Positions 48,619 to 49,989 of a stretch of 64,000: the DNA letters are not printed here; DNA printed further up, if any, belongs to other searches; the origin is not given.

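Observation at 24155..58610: About 34 kb glycan super-locus with three NeuB-family synthases and four CMP-ulosonic-acid synthetase paralogues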

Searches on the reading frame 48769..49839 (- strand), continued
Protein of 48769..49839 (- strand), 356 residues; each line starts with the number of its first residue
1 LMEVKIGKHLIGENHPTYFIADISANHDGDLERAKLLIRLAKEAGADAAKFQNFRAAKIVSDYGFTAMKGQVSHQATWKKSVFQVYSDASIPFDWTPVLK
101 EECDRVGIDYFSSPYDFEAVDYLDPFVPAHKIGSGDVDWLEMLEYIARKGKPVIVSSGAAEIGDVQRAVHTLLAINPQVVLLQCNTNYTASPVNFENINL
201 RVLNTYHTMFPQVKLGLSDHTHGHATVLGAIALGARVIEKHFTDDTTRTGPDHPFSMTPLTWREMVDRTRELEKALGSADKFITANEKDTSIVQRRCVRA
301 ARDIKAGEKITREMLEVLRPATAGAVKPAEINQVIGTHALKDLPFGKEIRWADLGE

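Call 66: find_homologous_proteins(query=P0243, max_evalue=1e-40)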
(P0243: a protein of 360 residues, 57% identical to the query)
Query P0243 (360 aa): 8000 proteins with E <= 1e-40 among 8000 candidates; the best 120 are listed.
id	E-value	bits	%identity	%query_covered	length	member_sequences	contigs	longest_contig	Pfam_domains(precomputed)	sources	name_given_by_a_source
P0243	5.4e-245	830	100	100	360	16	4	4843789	PF03102.21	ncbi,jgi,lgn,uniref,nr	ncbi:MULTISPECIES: N-acetylneuraminate synthase family protein [Lysinibacillus]|jgi:N-acetylneuramin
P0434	1.1e-213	727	86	100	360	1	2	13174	PF03102.21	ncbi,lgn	-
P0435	1.2e-205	701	84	100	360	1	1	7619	PF03102.21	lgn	-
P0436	6.3e-189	646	77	100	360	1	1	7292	PF03102.21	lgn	-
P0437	9.4e-182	622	76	99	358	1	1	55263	PF03102.21,PF08666.18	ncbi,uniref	ncbi:N-acetylneuraminate synthase family protein [Lysinibacillus sp. RC79]|uniref:N-acetylneuraminat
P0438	1.6e-175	602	72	99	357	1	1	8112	PF03102.21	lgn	-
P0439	5.9e-175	600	72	99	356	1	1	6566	PF03102.21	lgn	-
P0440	3.9e-172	591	71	99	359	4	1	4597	PF03102.21,PF08666.18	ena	-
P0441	1.5e-170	585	71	99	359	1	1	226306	PF03102.21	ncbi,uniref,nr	ncbi:N-acetylneuraminate synthase family protein [Viridibacillus sp. YIM B01967]|uniref:N-acetylneur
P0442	6.5e-170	583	70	99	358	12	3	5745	PF03102.21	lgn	-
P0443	7.5e-170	583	72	99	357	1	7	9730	PF03102.21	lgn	-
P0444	4.0e-168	577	70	99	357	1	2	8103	PF03102.21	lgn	-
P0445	5.8e-168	577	70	99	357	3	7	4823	PF03102.21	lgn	-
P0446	3.1e-167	574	70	99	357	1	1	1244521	PF03102.21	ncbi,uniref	ncbi:N-acetylneuraminate synthase family protein [Viridibacillus arvi]|uniref:N-acetylneuraminate sy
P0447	3.9e-167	574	70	99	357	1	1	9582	PF03102.21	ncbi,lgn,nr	ncbi:MAG: N-acetylneuraminate synthase family protein [Kurthia sp.]|nr:N-acetylneuraminate synthase 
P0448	7.2e-167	573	71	99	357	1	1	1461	PF03102.21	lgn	-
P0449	9.8e-167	573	71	99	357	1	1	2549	PF03102.21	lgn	-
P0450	1.4e-166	572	70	99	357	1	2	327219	PF03102.21,PF08666.18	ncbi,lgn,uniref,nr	ncbi:N-acetylneuraminate synthase family protein [Metabacillus fastidiosus]|uniref:N-acetylneuramina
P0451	2.0e-165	568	69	99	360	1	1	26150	PF03102.21,PF08666.18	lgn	-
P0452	2.9e-165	568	69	99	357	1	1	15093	PF03102.21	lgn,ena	-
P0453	1.3e-163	563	69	99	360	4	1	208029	PF03102.21,PF08666.18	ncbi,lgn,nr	ncbi:N-acetylneuraminate synthase [Bacillus sp. ZZV12-4809]|nr:N-acetylneuraminate synthase [Bacillu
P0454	1.9e-163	562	68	99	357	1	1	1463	PF03102.21,PF08666.18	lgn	-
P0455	4.1e-163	561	69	99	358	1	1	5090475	PF03102.21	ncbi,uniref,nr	ncbi:N-acetylneuraminate synthase family protein [Sporosarcina sp. resist]|uniref:N-acetylneuraminat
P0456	1.2e-162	559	70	99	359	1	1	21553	PF03102.21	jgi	-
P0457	1.9e-162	559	69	99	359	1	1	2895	PF03102.21,PF08666.18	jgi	jgi:sialic acid synthase SpsE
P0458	2.7e-162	558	69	99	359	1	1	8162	PF03102.21,PF08666.18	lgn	-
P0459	4.4e-162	557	67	99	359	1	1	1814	PF03102.21,PF08666.18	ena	-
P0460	1.7e-161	555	68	99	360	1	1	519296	PF03102.21,PF08666.18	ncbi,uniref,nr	ncbi:N-acetylneuraminate synthase family protein [Oceanobacillus chungangensis]|uniref:N-acetylneura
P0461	2.2e-161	555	68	99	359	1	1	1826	PF03102.21,PF08666.18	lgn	-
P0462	6.5e-161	554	68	99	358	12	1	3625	PF03102.21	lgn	-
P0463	8.0e-161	553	67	99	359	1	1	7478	PF03102.21,PF08666.18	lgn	-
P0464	1.9e-160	552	68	99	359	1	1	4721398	PF03102.21,PF08666.18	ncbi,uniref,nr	ncbi:N-acetylneuraminate synthase family protein [Peribacillus asahii]|uniref:N-acetylneuraminate sy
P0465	1.9e-160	552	67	99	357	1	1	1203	PF03102.21,PF08666.18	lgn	-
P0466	5.9e-160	550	68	99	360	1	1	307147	PF03102.21,PF08666.18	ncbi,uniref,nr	ncbi:N-acetylneuraminate synthase family protein [Brevibacillus migulae]|uniref:N-acetylneuraminate 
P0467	6.7e-160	550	64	99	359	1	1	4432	PF03102.21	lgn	-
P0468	1.4e-159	549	68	99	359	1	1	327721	PF03102.21,PF08666.18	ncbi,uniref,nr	ncbi:N-acetylneuraminate synthase family protein [Paucisalibacillus sp. EB02]|uniref:N-acetylneurami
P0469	9.2e-159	547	68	99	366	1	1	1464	PF03102.21,PF08666.18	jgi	jgi:sialic acid synthase SpsE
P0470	1.1e-158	546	68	99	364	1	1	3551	PF03102.21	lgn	-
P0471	2.2e-158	545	68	99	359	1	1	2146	PF03102.21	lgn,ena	-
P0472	2.4e-158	545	68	99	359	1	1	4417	PF03102.21,PF08666.18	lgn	-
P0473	4.6e-158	544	66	99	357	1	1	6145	PF03102.21,PF08666.18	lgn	-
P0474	7.9e-158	543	66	99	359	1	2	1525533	PF03102.21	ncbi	-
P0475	8.5e-157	540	68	99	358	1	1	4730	PF03102.21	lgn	-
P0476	1.6e-156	539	66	99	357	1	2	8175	PF03102.21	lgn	-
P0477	1.3e-155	536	66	99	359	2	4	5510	PF03102.21,PF08666.18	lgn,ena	-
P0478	4.0e-154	531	66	99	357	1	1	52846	PF03102.21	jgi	jgi:N-acetylneuraminate synthase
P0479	1.8e-153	529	66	99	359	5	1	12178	PF03102.21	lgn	-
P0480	2.4e-153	529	66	97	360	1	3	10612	PF03102.21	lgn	-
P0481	5.3e-152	524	62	99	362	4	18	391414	PF03102.21,PF08666.18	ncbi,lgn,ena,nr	ncbi:MAG TPA: N-acetylneuraminate synthase family protein [Firmicutes bacterium]|nr:N-acetylneuramin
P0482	6.0e-152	524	65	99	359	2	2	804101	PF03102.21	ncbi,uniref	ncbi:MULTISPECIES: N-acetylneuraminate synthase family protein [Paenibacillus]|uniref:N-acetylneuram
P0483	1.2e-151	523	64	99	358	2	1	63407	PF03102.21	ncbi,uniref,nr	ncbi:N-acetylneuraminate synthase family protein [Gracilibacillus sp. YIM 98692]|uniref:N-acetylneur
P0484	5.7e-151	521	65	97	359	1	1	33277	PF03102.21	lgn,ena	-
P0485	1.7e-150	519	63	99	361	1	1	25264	PF03102.21,PF08666.18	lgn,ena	-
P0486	1.7e-150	519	63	99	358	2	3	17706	PF03102.21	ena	-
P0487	3.2e-150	518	64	99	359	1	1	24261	PF03102.21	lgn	-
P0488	9.4e-150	517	64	97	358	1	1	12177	PF03102.21,PF08666.18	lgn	-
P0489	9.5e-150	517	66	97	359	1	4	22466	PF03102.21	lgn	-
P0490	1.1e-149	517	64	97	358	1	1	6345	PF03102.21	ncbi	-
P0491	2.7e-149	515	66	93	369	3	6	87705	PF03102.21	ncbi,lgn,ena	-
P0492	3.9e-149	515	65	98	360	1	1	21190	PF03102.21,PF08666.18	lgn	-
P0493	8.1e-149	514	63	99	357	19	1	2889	PF03102.21,PF08666.18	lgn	-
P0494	9.0e-149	514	64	99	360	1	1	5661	PF03102.21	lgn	-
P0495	9.4e-149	514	63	99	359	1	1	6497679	PF03102.21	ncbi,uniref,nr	ncbi:N-acetylneuraminate synthase family protein [Paenibacillus lutimineralis]|uniref:N-acetylneuram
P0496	1.2e-148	513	63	99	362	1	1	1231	PF03102.21,PF08666.18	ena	-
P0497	1.4e-148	513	63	99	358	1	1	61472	PF03102.21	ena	-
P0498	1.5e-148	513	64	100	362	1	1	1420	PF03102.21,PF08666.18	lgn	-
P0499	1.8e-148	513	64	99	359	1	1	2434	PF03102.21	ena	-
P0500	1.9e-148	513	64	99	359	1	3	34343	PF03102.21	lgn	-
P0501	2.2e-148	512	64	99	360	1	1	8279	PF03102.21,PF08666.18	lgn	-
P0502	2.9e-148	512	63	100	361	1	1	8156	PF03102.21,PF08666.18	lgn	-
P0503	3.7e-148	512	65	97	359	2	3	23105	PF03102.21,PF08666.18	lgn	-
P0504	4.0e-148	512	63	99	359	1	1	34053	PF03102.21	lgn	-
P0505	4.1e-148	512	64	99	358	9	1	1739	PF03102.21,PF08666.18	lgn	-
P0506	5.0e-148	511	62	99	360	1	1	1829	PF03102.21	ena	-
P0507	5.2e-148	511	62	100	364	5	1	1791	PF03102.21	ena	-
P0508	5.4e-148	511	65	97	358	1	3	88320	PF03102.21,PF08666.18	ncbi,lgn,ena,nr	ncbi:MAG: N-acetylneuraminate synthase family protein [Lachnospiraceae bacterium]|nr:N-acetylneurami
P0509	5.5e-148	511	64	99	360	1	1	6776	PF03102.21,PF08666.18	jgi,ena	-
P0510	7.6e-148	511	63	99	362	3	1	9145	PF03102.21,PF08666.18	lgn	-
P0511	8.6e-148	510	62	99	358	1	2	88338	PF03102.21,PF08666.18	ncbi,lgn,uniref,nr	ncbi:N-acetylneuraminate synthase family protein [Paenibacillus chibensis]|uniref:N-acetylneuraminat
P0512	9.5e-148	510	63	99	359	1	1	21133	PF03102.21,PF08666.18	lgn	-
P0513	1.1e-147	510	63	98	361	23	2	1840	PF03102.21,PF08666.18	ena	-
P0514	1.2e-147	510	63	99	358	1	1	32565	PF03102.21,PF08666.18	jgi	jgi:N-acetylneuraminate synthase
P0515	1.9e-147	509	64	99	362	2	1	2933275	PF03102.21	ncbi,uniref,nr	ncbi:N-acetylneuraminate synthase family protein [uncultured Methanomethylovorans sp.]|uniref:N-acet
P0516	2.0e-147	509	63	99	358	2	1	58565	PF03102.21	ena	-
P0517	2.7e-147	509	62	99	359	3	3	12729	PF03102.21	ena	-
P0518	3.3e-147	509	63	97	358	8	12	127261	PF03102.21,PF08666.18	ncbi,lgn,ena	-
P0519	3.7e-147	508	62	99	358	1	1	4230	PF03102.21,PF08666.18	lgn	-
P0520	5.0e-147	508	63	99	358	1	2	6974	PF03102.21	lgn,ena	-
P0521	5.6e-147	508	62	100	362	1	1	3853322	PF03102.21,PF08666.18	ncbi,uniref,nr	ncbi:N-acetylneuraminate synthase family protein [Aneurinibacillus uraniidurans]|uniref:N-acetylneur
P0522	7.6e-147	507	63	99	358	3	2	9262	PF03102.21,PF08666.18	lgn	-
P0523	8.2e-147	507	64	99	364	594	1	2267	PF03102.21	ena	-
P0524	9.0e-147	507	62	99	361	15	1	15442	PF03102.21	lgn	-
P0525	9.5e-147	507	62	98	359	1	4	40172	PF03102.21,PF08666.18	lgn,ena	-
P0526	1.4e-146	506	66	93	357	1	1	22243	PF03102.21,PF08666.18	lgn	-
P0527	1.5e-146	506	63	97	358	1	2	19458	PF03102.21,PF08666.18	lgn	-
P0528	1.5e-146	506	63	100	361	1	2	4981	PF03102.21,PF08666.18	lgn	-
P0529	1.6e-146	506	64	100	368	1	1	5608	PF03102.21,PF08666.18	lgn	-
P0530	2.1e-146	506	64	99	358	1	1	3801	PF03102.21,PF08666.18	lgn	-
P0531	2.5e-146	506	62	99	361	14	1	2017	PF03102.21,PF08666.18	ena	-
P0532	3.0e-146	505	64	100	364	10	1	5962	PF03102.21,PF08666.18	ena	-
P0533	3.0e-146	505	62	99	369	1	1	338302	PF03102.21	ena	-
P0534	3.2e-146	505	64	96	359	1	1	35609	PF03102.21,PF08666.18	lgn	-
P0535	3.4e-146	505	62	99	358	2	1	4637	PF03102.21,PF08666.18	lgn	-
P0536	4.0e-146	505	62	97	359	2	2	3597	PF03102.21,PF08666.18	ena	-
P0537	4.0e-146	505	63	99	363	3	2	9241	PF03102.21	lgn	-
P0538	4.1e-146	505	62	99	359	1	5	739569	PF03102.21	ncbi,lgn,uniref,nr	ncbi:N-acetylneuraminate synthase family protein [Paenibacillus sp. GM2]|uniref:N-acetylneuraminate 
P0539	4.2e-146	505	63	99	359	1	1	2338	PF03102.21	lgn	-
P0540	4.7e-146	505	63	99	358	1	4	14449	PF03102.21,PF08666.18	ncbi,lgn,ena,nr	ncbi:MAG: N-acetylneuraminate synthase family protein [Neisseriaceae bacterium]|nr:N-acetylneuramina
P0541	4.9e-146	505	63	98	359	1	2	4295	PF03102.21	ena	-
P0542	5.1e-146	505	62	98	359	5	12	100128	PF03102.21,PF08666.18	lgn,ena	-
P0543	5.8e-146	504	63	99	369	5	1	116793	PF03102.21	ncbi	-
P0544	7.1e-146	504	63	99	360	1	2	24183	PF03102.21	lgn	-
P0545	9.8e-146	504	64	98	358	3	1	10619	PF03102.21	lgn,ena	-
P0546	1.0e-145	504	64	100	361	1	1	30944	PF03102.21,PF08666.18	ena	-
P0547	2.0e-145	503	65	97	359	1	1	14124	PF03102.21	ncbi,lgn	-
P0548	2.1e-145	503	61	99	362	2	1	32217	PF03102.21,PF08666.18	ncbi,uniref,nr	ncbi:N-acetylneuraminate synthase family protein [Methanolobus psychrotolerans]|uniref:N-acetylneura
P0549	2.2e-145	503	62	99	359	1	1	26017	PF03102.21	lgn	-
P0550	2.4e-145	502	62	100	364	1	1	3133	PF03102.21,PF08666.18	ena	-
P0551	2.4e-145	502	63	99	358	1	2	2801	PF03102.21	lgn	-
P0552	2.8e-145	502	62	98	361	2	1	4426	PF03102.21,PF08666.18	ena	-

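Call 67: find_encoding_contigs(protein=P0243, flank=10000, max_places=2)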
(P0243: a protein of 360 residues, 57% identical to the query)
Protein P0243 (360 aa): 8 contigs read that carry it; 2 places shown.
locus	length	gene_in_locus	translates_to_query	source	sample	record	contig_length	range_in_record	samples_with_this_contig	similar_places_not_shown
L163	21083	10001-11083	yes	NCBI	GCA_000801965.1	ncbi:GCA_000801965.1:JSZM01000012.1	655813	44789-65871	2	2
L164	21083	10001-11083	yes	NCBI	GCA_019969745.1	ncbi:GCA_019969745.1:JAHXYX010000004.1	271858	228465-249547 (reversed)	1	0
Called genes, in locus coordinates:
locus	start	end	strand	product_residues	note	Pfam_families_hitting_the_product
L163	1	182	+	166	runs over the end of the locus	PF05130:FlgN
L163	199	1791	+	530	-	PF22638:FlgK_D1, PF06429:Flg_bbr_C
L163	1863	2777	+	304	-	PF00669:Flagellin_N, PF00700:Flagellin_C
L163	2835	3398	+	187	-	PF20074:DUF6470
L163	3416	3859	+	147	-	PF02623:FliW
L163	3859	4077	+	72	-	PF02599:CsrA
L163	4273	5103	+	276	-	PF00669:Flagellin_N, PF00700:Flagellin_C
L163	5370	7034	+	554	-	PF01973:MptE-like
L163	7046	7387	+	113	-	PF26154:DUF8042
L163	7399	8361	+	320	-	PF00106:adh_short, PF01073:3Beta_HSD, PF01370:Epimerase, PF02719:Polysacc_synt_2, PF04321:RmlD_sub_bind, PF05368:NmrA, PF16363:GDP_Man_Dehyd, PF13460:NAD_binding_10, +2 more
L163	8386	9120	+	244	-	PF02348:CTP_transf_3, PF12804:NTP_transf_3 (weak)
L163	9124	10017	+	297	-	PF01370:Epimerase, PF04321:RmlD_sub_bind, PF07993:NAD_binding_4 (faint), PF16363:GDP_Man_Dehyd (weak)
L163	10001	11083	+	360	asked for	PF03102:NeuB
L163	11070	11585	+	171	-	PF13302:Acetyltransf_3, PF13420:Acetyltransf_4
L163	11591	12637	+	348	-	PF13489:Methyltransf_23, PF08241:Methyltransf_11 (weak), PF08242:Methyltransf_12 (weak)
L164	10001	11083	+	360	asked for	PF03102:NeuB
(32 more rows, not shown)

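Call 68: find_encoding_contigs(protein=P0548, flank=10000, max_places=1)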
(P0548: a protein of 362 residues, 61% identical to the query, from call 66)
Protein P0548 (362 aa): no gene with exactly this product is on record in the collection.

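Call 69: find_encoding_contigs(protein=P0515, flank=8000, max_places=1)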
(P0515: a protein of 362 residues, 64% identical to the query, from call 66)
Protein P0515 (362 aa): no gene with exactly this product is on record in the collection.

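Call 70: find_encoding_contigs(protein=P0495, flank=8000, max_places=1)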
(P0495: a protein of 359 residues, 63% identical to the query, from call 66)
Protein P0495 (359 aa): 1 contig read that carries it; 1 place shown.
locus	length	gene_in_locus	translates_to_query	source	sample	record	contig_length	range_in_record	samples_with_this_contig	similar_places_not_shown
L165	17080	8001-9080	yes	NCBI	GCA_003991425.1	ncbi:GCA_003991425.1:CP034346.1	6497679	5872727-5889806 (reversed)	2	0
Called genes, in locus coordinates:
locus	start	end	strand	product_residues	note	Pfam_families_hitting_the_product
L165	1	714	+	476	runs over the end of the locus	PF02465:FliD_N, PF07195:FliD_C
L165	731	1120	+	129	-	PF02561:FliS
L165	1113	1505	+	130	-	-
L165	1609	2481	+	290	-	PF00669:Flagellin_N, PF00700:Flagellin_C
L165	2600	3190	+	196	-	PF26154:DUF8042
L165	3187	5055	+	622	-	PF20157:Maf_flag10_N (weak), PF01973:MptE-like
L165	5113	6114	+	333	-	PF00106:adh_short (weak), PF01073:3Beta_HSD, PF01370:Epimerase, PF02719:Polysacc_synt_2, PF04321:RmlD_sub_bind, PF05368:NmrA (weak), PF16363:GDP_Man_Dehyd, PF13460:NAD_binding_10, +1 more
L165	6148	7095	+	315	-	PF01073:3Beta_HSD, PF01370:Epimerase, PF02719:Polysacc_synt_2, PF04321:RmlD_sub_bind, PF16363:GDP_Man_Dehyd, PF07993:NAD_binding_4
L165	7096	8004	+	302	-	PF01370:Epimerase, PF04321:RmlD_sub_bind, PF16363:GDP_Man_Dehyd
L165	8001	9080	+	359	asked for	PF03102:NeuB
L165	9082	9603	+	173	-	PF13302:Acetyltransf_3, PF13420:Acetyltransf_4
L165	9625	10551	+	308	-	PF00248:Aldo_ket_red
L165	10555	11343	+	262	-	PF00106:adh_short, PF01073:3Beta_HSD (weak), PF01370:Epimerase, PF02719:Polysacc_synt_2 (weak), PF08659:KR, PF13561:adh_short_C2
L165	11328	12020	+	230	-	PF02348:CTP_transf_3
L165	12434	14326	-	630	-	PF00535:Glycos_transf_2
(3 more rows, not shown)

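Call 71: find_encoding_contigs(protein=P0540, flank=8000, max_places=1)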
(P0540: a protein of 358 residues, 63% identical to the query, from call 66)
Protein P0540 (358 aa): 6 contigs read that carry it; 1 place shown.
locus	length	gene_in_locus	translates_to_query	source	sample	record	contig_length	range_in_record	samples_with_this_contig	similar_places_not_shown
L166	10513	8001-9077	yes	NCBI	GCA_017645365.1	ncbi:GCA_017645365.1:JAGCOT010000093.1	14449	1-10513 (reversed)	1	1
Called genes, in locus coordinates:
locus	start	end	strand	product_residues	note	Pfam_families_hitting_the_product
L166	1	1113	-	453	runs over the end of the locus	PF00289:Biotin_carb_N, PF02786:CPSase_L_D2, PF07478:Dala_Dala_lig_C, PF02222:ATP-grasp, PF02785:Biotin_carb_C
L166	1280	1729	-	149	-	PF00364:Biotin_lipoyl, PF25984:BSH_YknX (faint)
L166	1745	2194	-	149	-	PF01220:DHquinase_II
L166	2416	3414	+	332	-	PF01073:3Beta_HSD, PF01370:Epimerase, PF02719:Polysacc_synt_2, PF04321:RmlD_sub_bind (weak), PF05368:NmrA, PF08659:KR (weak), PF13460:NAD_binding_10, PF16363:GDP_Man_Dehyd, +2 more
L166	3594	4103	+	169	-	PF02086:MethyltransfD12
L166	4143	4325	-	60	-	-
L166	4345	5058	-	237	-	PF27126:NmeDI_C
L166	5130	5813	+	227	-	PF01555:N6_N4_Mtase, PF01170:UPF0020, PF13847:Methyltransf_31 (weak), PF08241:Methyltransf_11 (faint), PF13649:Methyltransf_25 (faint), PF01555:N6_N4_Mtase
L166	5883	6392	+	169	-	-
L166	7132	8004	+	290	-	PF01370:Epimerase, PF04321:RmlD_sub_bind, PF16363:GDP_Man_Dehyd (weak), PF07993:NAD_binding_4 (faint)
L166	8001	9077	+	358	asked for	PF03102:NeuB, PF08666:SAF (weak)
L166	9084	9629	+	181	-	PF13302:Acetyltransf_3, PF13420:Acetyltransf_4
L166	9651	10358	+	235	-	PF02348:CTP_transf_3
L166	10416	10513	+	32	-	?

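Call 96: find_encoding_contigs(protein=P0508, flank=8000, max_places=1)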
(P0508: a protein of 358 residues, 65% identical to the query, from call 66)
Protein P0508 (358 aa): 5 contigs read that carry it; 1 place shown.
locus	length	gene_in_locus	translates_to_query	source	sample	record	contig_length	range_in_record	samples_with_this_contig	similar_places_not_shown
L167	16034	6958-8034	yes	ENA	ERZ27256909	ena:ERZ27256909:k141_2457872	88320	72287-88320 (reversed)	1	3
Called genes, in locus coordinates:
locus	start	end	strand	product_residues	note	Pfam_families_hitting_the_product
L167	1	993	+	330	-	?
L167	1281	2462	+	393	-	PF00669:Flagellin_N, PF00700:Flagellin_C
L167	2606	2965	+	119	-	-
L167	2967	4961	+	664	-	PF01973:MptE-like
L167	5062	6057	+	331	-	PF01073:3Beta_HSD, PF01370:Epimerase, PF02719:Polysacc_synt_2, PF04321:RmlD_sub_bind, PF05368:NmrA, PF08659:KR (weak), PF13460:NAD_binding_10, PF16363:GDP_Man_Dehyd, +1 more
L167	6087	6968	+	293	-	PF01370:Epimerase, PF04321:RmlD_sub_bind, PF16363:GDP_Man_Dehyd (weak)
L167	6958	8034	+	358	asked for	PF03102:NeuB, PF08666:SAF (weak)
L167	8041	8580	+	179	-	PF13302:Acetyltransf_3, PF13420:Acetyltransf_4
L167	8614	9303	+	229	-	PF02348:CTP_transf_3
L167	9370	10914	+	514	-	PF01467:CTP_transf_like, PF00294:PfkB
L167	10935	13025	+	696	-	PF13524:Glyco_trans_1_2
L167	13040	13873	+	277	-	PF00456:Transketolase_N, PF13292:DXP_synthase_N, PF00676:E1_dh, PF09364:XFP_N (faint)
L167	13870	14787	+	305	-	PF02779:Transket_pyr, PF02780:Transketolase_C, PF17147:PFOR_II (faint)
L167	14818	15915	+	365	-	PF22674:C2185-like_N (weak), PF05050:Methyltransf_21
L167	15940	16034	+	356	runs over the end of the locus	PF04055:Radical_SAM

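Call 97: find_encoding_contigs(protein=P0464, flank=8000, max_places=1)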
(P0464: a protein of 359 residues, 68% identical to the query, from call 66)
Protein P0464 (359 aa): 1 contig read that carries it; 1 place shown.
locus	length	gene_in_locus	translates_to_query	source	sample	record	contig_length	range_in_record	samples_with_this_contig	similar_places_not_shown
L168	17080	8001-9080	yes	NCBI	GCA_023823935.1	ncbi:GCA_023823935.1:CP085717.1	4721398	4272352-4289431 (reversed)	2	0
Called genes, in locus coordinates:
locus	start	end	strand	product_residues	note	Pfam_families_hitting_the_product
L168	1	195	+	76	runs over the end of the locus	PF02599:CsrA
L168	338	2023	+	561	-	PF00669:Flagellin_N, PF00700:Flagellin_C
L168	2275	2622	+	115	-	-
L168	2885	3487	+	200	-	PF26154:DUF8042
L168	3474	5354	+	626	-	PF20157:Maf_flag10_N (weak), PF01973:MptE-like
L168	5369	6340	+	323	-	PF00106:adh_short, PF01073:3Beta_HSD, PF01370:Epimerase, PF02719:Polysacc_synt_2, PF04321:RmlD_sub_bind, PF05368:NmrA, PF07993:NAD_binding_4, PF16363:GDP_Man_Dehyd, +3 more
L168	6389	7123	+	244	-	PF02348:CTP_transf_3, PF12804:NTP_transf_3 (weak)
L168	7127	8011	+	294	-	PF01370:Epimerase, PF02719:Polysacc_synt_2 (faint), PF04321:RmlD_sub_bind, PF07993:NAD_binding_4 (faint), PF16363:GDP_Man_Dehyd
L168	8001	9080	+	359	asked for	PF03102:NeuB, PF08666:SAF (faint)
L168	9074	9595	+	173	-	PF13302:Acetyltransf_3, PF13420:Acetyltransf_4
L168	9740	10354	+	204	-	-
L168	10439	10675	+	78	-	PF03102:NeuB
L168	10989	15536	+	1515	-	-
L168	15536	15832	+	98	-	PF01312:Bac_export_2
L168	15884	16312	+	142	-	PF02561:FliS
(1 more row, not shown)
